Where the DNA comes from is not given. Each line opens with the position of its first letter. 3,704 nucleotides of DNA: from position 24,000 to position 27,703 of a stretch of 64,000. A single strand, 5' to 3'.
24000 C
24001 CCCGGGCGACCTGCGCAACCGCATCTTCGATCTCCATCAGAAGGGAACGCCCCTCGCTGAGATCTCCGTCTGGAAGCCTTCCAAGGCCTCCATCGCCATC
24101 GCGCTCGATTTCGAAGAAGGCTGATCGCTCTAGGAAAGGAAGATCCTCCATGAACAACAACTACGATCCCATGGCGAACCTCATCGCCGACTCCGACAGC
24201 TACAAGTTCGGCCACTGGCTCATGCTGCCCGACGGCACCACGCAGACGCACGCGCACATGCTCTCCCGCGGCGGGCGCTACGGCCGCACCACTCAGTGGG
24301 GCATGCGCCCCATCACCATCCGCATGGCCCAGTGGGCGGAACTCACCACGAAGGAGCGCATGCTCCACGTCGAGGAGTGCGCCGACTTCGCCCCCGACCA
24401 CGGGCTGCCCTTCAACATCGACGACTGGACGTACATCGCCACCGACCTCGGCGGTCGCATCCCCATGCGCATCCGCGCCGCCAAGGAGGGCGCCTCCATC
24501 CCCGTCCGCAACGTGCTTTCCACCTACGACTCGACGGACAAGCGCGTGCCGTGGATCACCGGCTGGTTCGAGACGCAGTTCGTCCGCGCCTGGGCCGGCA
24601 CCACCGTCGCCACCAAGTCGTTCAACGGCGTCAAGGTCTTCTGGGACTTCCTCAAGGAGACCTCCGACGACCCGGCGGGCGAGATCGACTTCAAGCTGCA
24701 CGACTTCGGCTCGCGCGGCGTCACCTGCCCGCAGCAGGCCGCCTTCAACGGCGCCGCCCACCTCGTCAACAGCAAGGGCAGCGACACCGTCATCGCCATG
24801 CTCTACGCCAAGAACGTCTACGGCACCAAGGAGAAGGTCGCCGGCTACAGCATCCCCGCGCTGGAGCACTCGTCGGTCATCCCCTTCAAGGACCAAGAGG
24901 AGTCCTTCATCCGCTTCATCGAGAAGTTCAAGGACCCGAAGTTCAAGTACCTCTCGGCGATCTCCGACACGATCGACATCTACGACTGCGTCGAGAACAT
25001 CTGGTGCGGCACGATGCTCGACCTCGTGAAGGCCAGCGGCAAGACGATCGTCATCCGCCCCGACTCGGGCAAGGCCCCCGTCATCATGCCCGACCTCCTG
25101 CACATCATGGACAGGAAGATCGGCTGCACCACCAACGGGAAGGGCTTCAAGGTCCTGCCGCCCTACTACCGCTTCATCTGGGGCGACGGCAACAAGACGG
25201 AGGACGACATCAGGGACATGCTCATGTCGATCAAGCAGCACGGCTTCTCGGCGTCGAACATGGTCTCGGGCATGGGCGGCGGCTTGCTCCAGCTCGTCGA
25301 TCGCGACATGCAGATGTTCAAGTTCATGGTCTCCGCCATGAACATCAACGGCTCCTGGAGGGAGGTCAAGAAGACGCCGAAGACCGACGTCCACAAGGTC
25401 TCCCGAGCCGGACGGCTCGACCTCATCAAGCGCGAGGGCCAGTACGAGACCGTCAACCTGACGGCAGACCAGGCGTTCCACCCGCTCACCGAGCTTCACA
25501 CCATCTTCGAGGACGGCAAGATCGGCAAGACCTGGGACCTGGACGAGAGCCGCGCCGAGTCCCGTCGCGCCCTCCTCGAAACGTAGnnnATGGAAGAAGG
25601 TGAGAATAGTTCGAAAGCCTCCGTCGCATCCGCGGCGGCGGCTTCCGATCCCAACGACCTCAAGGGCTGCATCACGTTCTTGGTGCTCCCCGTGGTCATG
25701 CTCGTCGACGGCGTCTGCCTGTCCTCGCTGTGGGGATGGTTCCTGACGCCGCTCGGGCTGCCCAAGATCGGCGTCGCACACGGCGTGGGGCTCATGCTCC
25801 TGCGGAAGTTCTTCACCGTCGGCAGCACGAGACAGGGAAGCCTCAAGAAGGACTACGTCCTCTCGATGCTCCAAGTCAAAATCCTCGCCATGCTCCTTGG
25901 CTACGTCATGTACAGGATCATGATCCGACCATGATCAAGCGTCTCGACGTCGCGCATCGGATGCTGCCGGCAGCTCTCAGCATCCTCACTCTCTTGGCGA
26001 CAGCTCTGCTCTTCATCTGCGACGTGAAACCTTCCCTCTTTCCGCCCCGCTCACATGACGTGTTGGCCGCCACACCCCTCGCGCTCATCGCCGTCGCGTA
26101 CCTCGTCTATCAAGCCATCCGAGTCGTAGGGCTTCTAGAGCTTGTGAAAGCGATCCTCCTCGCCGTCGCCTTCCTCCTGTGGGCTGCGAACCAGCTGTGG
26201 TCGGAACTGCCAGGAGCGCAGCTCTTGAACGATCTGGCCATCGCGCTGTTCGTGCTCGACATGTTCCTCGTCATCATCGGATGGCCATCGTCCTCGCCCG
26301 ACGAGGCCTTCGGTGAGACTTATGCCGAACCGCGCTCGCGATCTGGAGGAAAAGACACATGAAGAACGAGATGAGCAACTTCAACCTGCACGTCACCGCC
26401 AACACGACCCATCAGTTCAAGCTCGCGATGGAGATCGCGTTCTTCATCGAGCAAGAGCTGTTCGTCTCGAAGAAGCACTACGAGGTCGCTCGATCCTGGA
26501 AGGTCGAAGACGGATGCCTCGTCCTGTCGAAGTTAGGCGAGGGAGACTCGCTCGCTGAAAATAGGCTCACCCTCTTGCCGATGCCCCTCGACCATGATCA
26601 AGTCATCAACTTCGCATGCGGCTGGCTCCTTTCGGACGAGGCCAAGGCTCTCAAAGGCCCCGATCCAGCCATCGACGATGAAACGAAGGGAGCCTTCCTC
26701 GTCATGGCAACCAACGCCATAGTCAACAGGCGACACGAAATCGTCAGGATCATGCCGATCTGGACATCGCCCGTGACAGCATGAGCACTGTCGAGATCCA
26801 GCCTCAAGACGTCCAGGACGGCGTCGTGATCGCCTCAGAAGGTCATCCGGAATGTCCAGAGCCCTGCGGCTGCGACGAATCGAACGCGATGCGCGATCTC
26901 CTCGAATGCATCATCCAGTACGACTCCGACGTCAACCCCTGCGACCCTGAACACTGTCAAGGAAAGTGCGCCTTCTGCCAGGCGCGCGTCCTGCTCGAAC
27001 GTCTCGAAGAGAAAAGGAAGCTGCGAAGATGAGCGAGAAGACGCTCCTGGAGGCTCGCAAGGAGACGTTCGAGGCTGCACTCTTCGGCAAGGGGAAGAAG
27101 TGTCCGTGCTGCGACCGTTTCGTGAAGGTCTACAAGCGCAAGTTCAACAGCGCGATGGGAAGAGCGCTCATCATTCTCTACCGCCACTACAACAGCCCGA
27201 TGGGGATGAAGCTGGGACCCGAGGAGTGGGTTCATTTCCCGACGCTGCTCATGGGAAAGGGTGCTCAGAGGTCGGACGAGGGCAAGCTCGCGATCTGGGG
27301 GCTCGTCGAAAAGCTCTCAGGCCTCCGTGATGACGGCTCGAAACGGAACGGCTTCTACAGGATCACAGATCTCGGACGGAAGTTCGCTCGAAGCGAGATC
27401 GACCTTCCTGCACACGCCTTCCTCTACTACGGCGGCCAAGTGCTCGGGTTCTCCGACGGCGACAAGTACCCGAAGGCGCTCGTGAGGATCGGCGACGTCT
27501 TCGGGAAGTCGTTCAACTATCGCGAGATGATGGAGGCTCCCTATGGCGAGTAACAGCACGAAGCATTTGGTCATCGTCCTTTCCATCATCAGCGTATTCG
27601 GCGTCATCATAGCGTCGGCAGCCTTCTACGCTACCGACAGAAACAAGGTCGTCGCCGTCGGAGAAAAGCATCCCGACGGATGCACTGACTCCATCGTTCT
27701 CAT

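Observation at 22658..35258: Extended NAD+ salvage/reconstitution island with unassigned partners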

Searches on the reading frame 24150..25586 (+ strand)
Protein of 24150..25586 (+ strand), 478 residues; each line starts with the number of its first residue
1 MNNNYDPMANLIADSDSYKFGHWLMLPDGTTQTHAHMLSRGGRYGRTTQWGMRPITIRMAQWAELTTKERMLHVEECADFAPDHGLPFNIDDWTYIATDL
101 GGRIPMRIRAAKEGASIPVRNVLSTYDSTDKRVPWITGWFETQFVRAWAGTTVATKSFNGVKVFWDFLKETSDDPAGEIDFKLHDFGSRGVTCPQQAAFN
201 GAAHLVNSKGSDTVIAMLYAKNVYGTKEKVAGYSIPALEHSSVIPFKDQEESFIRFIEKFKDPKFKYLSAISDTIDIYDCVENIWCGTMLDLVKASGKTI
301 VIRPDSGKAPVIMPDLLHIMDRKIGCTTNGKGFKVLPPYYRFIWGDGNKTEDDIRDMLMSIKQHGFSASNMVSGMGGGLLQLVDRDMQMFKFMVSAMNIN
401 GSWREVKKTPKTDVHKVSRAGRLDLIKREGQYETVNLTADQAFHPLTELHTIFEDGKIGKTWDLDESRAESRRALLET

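Call 6: search_protein_families(library=pfam, max_evalue=0.01, proteins=[window:24150-25586:+])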
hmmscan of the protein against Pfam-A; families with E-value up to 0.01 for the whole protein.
window:24150-25586:+ (478 aa): 2 families
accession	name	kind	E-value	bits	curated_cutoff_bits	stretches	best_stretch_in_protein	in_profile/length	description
PF04095.22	NAPRTase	-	3.6e-29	102.6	20.8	1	181-438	1-222/239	Nicotinate phosphoribosyltransferase (NAPRTase) family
PF18127.6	NAMPT_N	-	3.9e-11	43.5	25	1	10-108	1-98/98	Nicotinamide phosphoribosyltransferase, N-terminal domain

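Call 8: search_protein_families(library=phrogs, max_evalue=0.001, proteins=[window:24150-25586:+])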
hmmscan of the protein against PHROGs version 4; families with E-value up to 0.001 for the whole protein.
window:24150-25586:+ (478 aa): 4 families
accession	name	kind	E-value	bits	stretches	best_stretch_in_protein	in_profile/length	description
phrog_448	-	other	7.9e-110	369.1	1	2-473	6-495/500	nicotinamide phosphoribosyl transferase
phrog_16547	-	other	5.3e-39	135.2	1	10-284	9-301/315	nicotinamide phosphoribosyl transferase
phrog_15800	-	other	5.3e-18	66.6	1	324-468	167-315/322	nicotinamide phosphoribosyl transferase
phrog_12872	-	other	4.4e-14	53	1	325-470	387-535/547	nicotinamide phosphoribosyl transferase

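Call 16: find_encoding_contigs(protein=window:24150-25586:+, flank=10000, max_places=6)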
Protein window:24150-25586:+ (478 aa): 3 contigs read that carry it; 2 places shown.
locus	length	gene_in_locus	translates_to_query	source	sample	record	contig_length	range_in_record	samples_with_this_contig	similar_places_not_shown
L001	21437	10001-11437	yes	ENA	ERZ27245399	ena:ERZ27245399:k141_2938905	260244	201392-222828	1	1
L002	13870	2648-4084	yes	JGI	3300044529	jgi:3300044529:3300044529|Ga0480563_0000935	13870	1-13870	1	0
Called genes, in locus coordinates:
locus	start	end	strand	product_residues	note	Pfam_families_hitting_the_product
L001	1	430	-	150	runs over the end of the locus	-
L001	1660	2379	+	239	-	-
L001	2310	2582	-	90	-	-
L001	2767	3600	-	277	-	-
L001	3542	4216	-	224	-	-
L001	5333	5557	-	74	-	-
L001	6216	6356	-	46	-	-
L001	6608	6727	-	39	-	-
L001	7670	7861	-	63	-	-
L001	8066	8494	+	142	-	-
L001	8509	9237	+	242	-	PF00293:NUDIX, PF19368:WHD_AraR, PF21906:WHD_NrtR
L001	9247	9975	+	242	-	-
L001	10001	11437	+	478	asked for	PF18127:NAMPT_N, PF04095:NAPRTase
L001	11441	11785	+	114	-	-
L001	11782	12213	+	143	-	-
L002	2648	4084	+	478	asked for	PF18127:NAMPT_N, PF04095:NAPRTase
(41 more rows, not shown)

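Call 21: search_protein_families(library=ncbifam, max_evalue=0.1, proteins=[window:24150-25586:+])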
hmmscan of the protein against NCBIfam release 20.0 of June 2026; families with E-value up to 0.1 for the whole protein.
window:24150-25586:+ (478 aa): 2 families
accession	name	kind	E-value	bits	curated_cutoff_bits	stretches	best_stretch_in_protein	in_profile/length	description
NF006629.0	PRK09198.1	equivalog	4.4e-121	404.8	405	1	9-471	5-461/465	nicotinate phosphoribosyltransferase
TIGR03433.1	padR_acidobact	paralog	0.043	13.9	101.8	0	357-436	12-92/101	PadR family transcriptional regulator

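Call 98: search_dna_similar(query=window:24150-25586:+, collection=phages, mode=protein, max_rows=25, max_evalue=1e-20)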
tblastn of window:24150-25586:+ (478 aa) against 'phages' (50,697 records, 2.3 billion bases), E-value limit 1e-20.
Records with a match: 1003; places in all: 1003; records where one place covers at least 80% of the query: 890.
Best place of each record, by identity: <60% 1003.
By first word of the organism name: Staphylococcus 184; Vibrio 142; Klebsiella 125; Mycobacterium 104; Bacillus 76; Aeromonas 59; Caulobacter 39; Gordonia 24; Stenotrophomonas 21; Cronobacter 20; and 55 more.
By host as written in the record: - 152; Staphylococcus aureus 77; Mycobacterium smegmatis mc2 155 65; Klebsiella pneumoniae 59; Mycobacterium smegmatis mc#155 27; Caulobacter vibrioides CB15 22; Gordonia terrae 3612 22; Aeromonas salmonicida 21; and 249 more.
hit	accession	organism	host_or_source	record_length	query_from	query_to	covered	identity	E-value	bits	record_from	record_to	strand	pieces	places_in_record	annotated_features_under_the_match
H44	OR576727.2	Myxococcus phage Mx1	Myxococcus sp.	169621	10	475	97%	40.4%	5e-91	308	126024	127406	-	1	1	nicotinamide phosphoribosyltransferase | hypothetical protein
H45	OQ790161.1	Xanthomonas phage RTH11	Xanthomonas sp.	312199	8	471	97%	39.7%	4e-92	311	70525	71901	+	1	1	nicotinate phosphoribosyltransferase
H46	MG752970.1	Ralstonia phage RsoM2USA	Ralstonia solanacearum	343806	4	473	98%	38.1%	1e-91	310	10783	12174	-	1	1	hypothetical protein (x2)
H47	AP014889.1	Vibrio phage VCPH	Vibrio harveyi AB 490822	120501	9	458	94%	39.6%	3e-87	298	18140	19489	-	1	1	nadV: nicotinamide phosphoribosyl transferase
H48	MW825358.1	Xanthomonas phage vB_XciM_LucasX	Xanthomonas citri 306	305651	10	457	94%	39.4%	1e-85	293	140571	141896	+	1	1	nicotinamide phosphoribosyltransferase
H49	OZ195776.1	Vibrio phage D479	Seawater and oysters mix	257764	3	469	98%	37.6%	3e-85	292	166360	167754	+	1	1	nicotinamide phosphoribosyl transferase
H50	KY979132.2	Acidovorax phage ACP17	Acidovorax citrulli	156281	4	475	99%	36.8%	3e-78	271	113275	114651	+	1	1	nicotinamide phosphoribosyltransferase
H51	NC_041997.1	Acidovorax phage ACP17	Acidovorax citrulli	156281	4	475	99%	36.8%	3e-78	271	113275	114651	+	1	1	nicotinamide phosphoribosyl transferase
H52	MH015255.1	Ruegeria phage vB_RpoS-V10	Ruegeria pomeroyi DSS-3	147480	10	435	89%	40.3%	2e-84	289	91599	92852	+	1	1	nicotinate phosphoribosyltransferase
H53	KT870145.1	Roseobacter phage DSS3P8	Ruegeria pomeroyi DSS-3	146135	10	435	89%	40.3%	3e-84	289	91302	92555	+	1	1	nicotinamide phosphoribosyltransferase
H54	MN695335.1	Synechococcus phage B23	Synechoccus sp.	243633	9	468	96%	37.3%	3e-84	289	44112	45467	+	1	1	nicotinamide phosphoribosyltransferase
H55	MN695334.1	Synechococcus phage B3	Synechoccus sp.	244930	9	468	96%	37.3%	3e-84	289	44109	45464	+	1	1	nicotinamide phosphoribosyltransferase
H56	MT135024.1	Vibrio phage V05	Vibrio parahaemolyticus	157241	10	471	97%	37.2%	1e-83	287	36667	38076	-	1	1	hypothetical protein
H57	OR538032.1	Vibrio phage PG216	Vibrio parahaemolyticus G299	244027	10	471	97%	37.2%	1e-83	287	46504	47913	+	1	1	nicotinamide phosphoribosyltransferase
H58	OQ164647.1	Vibrio phage vB_ValM_PVA8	Vibrio sp.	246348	10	471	97%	37.2%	1e-83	287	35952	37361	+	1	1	hypothetical protein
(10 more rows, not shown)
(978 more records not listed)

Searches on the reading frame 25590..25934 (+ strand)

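Call 6: search_protein_families(library=pfam, max_evalue=0.01, proteins=[window:25590-25934:+])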
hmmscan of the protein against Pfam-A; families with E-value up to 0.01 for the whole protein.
window:25590-25934:+ (114 aa): 1 family
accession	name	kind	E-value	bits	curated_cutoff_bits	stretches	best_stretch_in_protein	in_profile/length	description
PF04334.17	DUF478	-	0.0089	16.5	25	0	61-100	22-60/68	Protein of unknown function (DUF478)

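Call 8: search_protein_families(library=phrogs, max_evalue=0.001, proteins=[window:25590-25934:+])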
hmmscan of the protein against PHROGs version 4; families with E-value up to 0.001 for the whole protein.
window:25590-25934:+ (114 aa): 1 family
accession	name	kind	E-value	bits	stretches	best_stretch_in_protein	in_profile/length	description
phrog_2169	-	moron, auxiliary metabolic gene and host takeover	3.8e-06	27.8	1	26-102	13-90/103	membrane protein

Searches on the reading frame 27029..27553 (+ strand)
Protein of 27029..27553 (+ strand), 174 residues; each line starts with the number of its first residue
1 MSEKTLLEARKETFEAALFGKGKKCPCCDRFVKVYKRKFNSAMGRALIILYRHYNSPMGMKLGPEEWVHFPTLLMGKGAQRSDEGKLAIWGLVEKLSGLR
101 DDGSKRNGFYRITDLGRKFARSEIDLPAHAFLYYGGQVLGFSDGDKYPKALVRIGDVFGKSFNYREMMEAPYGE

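Call 6: search_protein_families(library=pfam, max_evalue=0.01, proteins=[window:27029-27553:+])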
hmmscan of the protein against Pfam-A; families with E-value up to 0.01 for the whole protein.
window:27029-27553:+ (174 aa): 0 families

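Call 8: search_protein_families(library=phrogs, max_evalue=0.001, proteins=[window:27029-27553:+])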
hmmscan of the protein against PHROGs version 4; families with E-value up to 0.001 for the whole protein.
window:27029-27553:+ (174 aa): 1 family
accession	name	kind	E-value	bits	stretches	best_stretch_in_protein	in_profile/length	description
phrog_2693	-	unknown function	6.3e-30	104.9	1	3-170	10-156/158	-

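Call 21: search_protein_families(library=ncbifam, max_evalue=0.1, proteins=[window:27029-27553:+])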
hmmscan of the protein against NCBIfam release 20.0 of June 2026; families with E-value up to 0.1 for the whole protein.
window:27029-27553:+ (174 aa): 1 family
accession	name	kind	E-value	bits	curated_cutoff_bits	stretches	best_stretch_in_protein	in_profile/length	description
NF002015.0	PRK00819.1-5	equivalog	0.011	15.3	279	1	19-74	12-68/210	RNA 2'-phosphotransferase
